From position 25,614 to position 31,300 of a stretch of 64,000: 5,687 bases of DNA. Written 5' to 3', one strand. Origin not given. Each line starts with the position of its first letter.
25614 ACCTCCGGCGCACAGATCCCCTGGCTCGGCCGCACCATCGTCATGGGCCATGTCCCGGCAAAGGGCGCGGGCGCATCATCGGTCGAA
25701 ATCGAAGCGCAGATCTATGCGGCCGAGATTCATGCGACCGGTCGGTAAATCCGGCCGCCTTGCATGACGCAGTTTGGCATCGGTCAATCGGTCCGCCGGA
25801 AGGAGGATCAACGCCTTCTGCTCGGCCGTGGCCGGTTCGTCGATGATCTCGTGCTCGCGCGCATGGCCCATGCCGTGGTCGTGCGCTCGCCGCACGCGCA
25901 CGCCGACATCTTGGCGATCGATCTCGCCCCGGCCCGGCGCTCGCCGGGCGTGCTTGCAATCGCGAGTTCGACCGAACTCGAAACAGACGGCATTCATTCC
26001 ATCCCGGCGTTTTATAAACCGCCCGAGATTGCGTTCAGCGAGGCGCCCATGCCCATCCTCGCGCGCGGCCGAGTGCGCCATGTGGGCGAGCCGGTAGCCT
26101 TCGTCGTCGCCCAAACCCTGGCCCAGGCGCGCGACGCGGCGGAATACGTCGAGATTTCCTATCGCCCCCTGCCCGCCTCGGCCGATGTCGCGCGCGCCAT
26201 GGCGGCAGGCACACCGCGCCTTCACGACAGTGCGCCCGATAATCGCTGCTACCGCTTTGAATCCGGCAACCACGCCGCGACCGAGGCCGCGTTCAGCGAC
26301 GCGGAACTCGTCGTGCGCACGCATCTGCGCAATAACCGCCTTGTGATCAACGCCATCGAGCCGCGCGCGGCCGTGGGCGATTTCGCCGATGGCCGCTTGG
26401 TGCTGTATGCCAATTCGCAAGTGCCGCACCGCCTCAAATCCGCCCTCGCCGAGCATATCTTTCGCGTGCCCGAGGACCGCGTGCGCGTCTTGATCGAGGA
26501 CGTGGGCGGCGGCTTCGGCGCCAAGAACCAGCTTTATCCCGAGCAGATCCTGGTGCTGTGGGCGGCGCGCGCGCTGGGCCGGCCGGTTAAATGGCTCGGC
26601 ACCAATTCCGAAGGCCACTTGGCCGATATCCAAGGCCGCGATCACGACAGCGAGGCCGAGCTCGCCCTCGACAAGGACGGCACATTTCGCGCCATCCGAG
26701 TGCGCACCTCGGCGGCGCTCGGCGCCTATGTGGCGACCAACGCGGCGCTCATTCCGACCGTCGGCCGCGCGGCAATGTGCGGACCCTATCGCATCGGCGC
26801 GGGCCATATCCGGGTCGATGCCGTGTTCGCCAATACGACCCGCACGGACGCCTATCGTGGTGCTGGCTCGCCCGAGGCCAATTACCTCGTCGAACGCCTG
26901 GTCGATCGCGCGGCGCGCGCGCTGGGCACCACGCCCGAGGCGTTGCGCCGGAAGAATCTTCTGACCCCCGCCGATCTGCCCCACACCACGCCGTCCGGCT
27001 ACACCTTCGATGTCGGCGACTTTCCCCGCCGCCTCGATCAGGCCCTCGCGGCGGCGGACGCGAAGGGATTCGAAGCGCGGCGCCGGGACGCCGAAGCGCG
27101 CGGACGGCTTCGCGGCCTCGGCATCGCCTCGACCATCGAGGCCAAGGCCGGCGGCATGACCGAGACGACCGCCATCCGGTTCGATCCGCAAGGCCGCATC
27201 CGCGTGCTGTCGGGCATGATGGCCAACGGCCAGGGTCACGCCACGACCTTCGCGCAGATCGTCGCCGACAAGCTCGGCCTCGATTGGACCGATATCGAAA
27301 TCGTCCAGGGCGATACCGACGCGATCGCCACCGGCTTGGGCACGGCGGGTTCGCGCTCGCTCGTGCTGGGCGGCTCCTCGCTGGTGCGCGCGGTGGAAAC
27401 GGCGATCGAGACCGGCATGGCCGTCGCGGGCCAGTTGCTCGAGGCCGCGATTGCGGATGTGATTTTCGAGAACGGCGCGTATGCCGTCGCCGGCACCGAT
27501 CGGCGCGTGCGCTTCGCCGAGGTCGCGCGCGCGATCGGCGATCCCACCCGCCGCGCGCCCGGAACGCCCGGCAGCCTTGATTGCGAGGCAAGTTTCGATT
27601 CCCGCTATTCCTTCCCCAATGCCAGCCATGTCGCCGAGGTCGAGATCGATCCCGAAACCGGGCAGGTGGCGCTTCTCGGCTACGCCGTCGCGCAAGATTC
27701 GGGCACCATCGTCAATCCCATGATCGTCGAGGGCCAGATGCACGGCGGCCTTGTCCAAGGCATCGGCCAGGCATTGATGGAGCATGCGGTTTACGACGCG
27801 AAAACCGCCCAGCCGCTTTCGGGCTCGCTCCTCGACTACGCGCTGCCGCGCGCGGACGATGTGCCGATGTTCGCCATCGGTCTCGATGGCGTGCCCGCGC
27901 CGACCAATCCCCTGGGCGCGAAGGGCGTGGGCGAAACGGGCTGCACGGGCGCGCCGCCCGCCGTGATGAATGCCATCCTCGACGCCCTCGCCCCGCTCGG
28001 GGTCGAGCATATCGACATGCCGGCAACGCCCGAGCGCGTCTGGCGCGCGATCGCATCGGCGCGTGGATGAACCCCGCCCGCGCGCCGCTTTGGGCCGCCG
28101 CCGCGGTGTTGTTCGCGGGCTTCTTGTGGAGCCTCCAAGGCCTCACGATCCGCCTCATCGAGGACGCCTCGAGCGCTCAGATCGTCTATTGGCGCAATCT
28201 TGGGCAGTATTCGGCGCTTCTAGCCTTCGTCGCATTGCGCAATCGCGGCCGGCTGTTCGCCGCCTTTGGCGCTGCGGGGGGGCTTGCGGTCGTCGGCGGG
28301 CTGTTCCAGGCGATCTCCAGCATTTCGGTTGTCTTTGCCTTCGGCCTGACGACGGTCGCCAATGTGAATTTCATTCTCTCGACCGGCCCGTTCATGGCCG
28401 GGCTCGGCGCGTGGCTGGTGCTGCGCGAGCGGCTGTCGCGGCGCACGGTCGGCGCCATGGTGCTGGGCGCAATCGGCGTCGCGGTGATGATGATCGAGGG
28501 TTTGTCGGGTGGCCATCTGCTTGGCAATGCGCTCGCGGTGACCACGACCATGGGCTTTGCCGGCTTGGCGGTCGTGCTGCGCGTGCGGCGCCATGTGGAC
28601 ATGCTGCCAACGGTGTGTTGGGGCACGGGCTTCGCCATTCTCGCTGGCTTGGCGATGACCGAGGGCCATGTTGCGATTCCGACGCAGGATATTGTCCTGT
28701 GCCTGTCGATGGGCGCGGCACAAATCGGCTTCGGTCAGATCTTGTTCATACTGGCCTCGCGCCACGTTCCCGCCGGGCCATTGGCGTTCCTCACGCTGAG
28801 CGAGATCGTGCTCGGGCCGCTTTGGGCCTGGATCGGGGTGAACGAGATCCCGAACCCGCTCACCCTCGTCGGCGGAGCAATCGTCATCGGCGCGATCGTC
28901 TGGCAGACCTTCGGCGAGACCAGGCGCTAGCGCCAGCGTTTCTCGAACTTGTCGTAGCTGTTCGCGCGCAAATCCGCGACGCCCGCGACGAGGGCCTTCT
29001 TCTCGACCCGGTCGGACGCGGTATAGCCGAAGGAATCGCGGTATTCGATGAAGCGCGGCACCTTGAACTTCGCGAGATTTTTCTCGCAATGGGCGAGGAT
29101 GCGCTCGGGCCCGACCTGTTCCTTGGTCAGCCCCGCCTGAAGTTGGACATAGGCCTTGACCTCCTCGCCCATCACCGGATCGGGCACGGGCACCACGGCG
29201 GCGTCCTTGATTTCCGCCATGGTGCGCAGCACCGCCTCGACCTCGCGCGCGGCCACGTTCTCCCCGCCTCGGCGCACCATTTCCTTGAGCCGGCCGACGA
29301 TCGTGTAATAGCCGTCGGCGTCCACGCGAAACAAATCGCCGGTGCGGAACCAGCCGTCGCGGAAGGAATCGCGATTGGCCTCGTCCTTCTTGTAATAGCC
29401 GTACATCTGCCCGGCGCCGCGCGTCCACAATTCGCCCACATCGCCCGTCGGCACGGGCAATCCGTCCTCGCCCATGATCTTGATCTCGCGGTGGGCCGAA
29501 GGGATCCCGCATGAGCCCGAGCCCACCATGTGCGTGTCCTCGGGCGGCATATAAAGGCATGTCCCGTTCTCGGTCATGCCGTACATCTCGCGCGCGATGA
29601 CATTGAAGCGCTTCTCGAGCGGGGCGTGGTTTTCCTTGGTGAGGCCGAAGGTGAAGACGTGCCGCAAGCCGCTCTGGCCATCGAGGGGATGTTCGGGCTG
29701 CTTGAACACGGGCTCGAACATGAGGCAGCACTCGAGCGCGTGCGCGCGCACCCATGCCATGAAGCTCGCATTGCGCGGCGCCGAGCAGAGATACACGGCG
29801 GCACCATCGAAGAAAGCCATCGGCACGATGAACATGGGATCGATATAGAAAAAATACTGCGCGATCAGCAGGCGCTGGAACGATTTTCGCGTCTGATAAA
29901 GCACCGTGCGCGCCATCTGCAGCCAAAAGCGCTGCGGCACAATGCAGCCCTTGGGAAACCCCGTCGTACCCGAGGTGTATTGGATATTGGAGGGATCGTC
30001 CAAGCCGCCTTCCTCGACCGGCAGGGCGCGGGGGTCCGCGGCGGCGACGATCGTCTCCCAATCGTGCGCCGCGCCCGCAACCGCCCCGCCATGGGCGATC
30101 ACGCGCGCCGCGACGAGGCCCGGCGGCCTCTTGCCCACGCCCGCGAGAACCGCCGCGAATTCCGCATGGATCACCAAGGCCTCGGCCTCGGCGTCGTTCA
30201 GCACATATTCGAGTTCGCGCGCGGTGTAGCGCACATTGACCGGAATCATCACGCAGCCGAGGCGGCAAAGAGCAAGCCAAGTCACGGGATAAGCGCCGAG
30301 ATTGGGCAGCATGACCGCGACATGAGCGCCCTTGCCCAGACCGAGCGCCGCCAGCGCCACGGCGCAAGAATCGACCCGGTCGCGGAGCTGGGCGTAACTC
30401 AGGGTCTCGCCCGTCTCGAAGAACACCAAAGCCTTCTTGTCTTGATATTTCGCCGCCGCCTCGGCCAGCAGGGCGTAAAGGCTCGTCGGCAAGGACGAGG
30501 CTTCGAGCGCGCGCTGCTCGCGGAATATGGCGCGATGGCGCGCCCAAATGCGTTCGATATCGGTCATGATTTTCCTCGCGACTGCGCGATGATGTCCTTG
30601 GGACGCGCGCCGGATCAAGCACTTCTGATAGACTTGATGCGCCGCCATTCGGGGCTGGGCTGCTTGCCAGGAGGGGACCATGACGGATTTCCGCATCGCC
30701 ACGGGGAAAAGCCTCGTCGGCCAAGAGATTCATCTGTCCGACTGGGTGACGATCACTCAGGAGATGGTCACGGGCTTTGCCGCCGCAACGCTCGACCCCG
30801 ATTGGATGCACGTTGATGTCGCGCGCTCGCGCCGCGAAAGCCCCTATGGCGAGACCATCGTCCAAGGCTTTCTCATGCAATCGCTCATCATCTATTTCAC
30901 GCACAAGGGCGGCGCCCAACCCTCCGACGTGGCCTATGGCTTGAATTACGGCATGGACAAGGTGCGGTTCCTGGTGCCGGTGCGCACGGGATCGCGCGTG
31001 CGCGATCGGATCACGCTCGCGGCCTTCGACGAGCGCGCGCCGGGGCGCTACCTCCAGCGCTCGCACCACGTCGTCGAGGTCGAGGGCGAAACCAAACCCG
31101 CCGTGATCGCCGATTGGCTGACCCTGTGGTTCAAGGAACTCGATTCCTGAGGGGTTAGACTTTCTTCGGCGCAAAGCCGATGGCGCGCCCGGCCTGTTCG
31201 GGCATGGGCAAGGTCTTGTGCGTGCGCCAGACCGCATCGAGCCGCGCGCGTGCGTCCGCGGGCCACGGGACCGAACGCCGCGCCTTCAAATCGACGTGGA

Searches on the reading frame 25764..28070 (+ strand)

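Call 33: search_protein_families(library=pfam, proteins=[window:25764-28070:+], max_evalue=0.0001)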
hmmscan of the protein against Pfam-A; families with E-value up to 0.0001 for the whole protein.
window:25764-28070:+ (768 aa): 3 families
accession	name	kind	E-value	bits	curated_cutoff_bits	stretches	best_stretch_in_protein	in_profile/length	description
PF20256.3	MoCoBD_2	-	6.9e-71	239.5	27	1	428-701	3-283/283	Molybdopterin cofactor-binding domain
PF02738.23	MoCoBD_1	-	6.1e-66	222.4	27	1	153-399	1-244/244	Molybdopterin cofactor-binding domain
PF01315.27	Ald_Xan_dh_C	-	3.1e-24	85.9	31.3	1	21-137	2-110/110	Aldehyde oxidase and xanthine dehydrogenase, a/b hammerhead domain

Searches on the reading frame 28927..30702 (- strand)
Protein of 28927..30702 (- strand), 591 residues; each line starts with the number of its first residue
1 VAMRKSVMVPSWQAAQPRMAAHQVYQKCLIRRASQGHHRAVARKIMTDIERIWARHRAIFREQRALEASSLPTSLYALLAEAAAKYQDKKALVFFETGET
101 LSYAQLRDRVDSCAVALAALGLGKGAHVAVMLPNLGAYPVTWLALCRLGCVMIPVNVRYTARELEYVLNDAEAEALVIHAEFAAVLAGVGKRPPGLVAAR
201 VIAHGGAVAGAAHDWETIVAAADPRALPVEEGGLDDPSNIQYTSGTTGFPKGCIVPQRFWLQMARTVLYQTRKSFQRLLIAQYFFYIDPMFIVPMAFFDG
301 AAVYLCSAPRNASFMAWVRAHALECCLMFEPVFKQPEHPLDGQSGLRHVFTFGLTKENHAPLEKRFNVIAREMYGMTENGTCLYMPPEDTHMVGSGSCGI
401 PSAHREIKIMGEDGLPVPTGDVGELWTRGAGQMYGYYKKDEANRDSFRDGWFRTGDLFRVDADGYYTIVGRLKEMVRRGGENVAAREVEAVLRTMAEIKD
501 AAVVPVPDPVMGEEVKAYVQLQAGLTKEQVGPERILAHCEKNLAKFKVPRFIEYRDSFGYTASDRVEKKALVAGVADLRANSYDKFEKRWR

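Call 33: search_protein_families(library=pfam, proteins=[window:28927-30702:-], max_evalue=0.0001)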
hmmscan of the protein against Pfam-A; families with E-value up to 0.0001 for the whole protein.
window:28927-30702:- (591 aa): 2 families
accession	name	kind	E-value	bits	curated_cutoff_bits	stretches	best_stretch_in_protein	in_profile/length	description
PF00501.34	AMP-binding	-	1.1e-63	215.8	29.9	1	80-437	2-384/384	AMP-binding enzyme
PF13193.12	AMP-binding_C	-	2.8e-12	47.8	24.5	1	487-563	1-74/76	AMP-binding enzyme C-terminal domain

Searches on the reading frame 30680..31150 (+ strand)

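Call 33: search_protein_families(library=pfam, proteins=[window:30680-31150:+], max_evalue=0.0001)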
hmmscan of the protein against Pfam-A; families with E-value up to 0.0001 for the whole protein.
window:30680-31150:+ (156 aa): 1 family
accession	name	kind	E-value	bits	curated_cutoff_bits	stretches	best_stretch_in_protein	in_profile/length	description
PF01575.25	MaoC_dehydratas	-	1.7e-15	57.1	27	1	12-113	5-101/123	MaoC like domain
